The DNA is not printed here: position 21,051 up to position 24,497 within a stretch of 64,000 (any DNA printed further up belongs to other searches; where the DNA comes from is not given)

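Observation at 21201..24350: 1049-aa anchored protein with a Lys-rich coiled coil, a PEPDPDP linker and an ~800-aa uncharacterised domain, diverging from a B12-rSAM gene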

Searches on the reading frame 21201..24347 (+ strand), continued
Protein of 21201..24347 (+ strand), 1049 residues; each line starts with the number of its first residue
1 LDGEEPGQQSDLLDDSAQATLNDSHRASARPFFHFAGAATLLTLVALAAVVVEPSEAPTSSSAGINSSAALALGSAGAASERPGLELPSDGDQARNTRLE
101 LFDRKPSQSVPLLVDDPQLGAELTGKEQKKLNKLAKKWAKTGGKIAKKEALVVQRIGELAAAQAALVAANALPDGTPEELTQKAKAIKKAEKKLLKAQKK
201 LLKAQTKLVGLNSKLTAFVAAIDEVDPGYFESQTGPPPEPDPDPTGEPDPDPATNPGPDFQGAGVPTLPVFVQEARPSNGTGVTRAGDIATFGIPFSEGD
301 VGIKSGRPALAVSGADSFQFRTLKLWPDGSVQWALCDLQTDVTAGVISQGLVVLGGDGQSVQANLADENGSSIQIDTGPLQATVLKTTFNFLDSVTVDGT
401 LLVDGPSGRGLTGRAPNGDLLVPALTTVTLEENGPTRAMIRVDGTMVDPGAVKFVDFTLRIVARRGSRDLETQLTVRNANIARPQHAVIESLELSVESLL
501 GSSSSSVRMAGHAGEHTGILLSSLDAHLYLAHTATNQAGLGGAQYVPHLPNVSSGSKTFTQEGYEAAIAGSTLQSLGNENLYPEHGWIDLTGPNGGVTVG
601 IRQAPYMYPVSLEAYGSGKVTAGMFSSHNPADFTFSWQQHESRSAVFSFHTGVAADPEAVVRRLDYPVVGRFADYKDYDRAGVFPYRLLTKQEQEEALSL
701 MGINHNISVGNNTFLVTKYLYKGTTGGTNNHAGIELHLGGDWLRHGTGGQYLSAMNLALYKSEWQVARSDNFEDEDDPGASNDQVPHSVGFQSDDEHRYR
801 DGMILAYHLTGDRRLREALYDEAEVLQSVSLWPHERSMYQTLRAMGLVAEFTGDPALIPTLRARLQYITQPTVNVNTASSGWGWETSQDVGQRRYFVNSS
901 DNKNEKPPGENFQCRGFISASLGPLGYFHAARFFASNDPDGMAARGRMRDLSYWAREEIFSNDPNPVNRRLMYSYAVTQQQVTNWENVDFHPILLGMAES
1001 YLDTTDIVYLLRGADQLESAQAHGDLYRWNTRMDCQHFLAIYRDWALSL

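Call 68: search_solved_structures(query=A4, max_evalue=0.01, show_alignments=1)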
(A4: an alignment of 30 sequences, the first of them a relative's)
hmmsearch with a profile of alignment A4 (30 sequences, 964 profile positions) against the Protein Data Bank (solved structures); distinct sequences matched with E-value up to 0.01: 9.
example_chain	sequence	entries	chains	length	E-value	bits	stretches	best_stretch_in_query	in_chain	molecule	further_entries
5xqo_A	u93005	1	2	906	1.5e-17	66.2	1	47-535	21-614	Pcrglx protein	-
5xq3_B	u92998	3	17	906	1.7e-17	66.1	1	47-535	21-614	Pcrglx protein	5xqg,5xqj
5xq3_A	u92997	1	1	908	1.7e-17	66.1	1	47-535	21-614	Pcrglx protein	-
4u3h_A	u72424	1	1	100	0.00047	21.6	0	807-839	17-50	FN3con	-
4d4a_A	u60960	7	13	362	0.0012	20.3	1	543-677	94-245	ALPHA-1,6-MANNANASE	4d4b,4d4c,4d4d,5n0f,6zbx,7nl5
4bok_A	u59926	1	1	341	0.0013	20.1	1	543-678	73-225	ALPHA-1,6-MANNANASE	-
4boj_A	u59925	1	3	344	0.0013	20.1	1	544-678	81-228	ALPHA-1,6-MANNANASE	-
5agd_A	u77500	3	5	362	0.002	19.5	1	543-677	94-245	ALPHA-1,6-MANNANASE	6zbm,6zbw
5m77_A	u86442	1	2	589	0.0041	18.5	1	543-672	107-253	Alpha-1,6-mannanase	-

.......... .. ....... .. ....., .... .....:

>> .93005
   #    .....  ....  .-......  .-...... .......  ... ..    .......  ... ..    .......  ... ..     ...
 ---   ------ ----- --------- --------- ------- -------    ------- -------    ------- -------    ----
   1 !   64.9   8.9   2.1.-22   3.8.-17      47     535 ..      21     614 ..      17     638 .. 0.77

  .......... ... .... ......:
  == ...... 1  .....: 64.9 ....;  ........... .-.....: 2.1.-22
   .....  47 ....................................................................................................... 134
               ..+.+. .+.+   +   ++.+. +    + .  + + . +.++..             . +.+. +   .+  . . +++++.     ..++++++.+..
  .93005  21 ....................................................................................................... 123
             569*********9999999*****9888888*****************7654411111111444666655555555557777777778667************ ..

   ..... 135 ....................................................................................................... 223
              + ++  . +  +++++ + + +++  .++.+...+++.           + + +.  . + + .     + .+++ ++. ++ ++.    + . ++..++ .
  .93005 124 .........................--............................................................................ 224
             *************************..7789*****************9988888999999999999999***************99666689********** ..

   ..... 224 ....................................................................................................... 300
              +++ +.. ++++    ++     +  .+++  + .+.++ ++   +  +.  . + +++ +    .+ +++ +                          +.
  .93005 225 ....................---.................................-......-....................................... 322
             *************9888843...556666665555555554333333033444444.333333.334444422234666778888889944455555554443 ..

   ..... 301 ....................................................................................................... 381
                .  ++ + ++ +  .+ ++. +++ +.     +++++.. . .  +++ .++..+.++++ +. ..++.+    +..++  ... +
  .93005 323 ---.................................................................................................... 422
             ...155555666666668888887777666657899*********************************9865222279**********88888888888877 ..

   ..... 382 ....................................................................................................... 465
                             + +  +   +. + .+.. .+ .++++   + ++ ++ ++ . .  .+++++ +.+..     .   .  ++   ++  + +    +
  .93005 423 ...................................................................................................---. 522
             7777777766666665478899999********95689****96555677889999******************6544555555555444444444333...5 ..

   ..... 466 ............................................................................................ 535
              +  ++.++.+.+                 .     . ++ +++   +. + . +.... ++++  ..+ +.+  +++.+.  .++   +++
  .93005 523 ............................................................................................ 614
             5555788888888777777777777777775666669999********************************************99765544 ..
